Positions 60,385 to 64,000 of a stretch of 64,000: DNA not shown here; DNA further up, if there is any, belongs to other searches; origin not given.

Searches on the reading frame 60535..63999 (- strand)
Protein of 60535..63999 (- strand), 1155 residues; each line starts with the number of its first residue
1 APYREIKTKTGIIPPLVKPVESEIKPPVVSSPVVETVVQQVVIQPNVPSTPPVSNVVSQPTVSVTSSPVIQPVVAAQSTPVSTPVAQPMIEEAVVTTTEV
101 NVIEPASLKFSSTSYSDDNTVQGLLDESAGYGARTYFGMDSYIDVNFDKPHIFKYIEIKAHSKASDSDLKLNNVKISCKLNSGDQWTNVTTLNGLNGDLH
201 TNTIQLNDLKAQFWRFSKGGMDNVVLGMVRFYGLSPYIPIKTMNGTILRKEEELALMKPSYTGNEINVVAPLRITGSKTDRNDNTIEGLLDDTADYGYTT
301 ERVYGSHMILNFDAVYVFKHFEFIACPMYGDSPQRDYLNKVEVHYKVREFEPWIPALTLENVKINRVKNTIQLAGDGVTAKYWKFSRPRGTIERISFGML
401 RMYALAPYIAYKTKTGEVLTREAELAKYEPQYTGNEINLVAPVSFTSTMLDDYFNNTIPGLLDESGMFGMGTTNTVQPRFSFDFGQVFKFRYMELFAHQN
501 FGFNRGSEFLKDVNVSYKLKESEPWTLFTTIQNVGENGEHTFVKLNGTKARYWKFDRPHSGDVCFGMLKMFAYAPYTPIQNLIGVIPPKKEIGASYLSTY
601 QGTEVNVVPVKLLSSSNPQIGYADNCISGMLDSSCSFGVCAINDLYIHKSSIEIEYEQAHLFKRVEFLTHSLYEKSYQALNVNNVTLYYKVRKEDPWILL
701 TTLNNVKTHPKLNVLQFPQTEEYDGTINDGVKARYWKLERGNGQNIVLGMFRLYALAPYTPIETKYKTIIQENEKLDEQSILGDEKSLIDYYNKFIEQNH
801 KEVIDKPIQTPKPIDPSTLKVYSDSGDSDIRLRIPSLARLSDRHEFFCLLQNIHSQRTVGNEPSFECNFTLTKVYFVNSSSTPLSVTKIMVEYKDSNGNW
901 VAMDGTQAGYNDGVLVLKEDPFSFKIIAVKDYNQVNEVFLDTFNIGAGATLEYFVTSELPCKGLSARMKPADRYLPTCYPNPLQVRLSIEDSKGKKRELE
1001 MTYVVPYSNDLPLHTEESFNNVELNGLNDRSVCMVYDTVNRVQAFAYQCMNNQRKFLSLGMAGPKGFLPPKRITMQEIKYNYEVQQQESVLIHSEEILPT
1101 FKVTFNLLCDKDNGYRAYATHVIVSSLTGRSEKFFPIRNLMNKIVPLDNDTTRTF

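Call 49: search_protein_families(library=pfam, proteins=[window:60535-63999:-], max_evalue=0.0001)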
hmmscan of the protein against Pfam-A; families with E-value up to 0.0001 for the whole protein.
window:60535-63999:- (1155 aa): 1 family
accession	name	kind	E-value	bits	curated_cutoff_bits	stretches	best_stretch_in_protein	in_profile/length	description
PF00754.31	F5_F8_type_C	-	8.8e-09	36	28.2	0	112-215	6-109/127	F5/8 type C domain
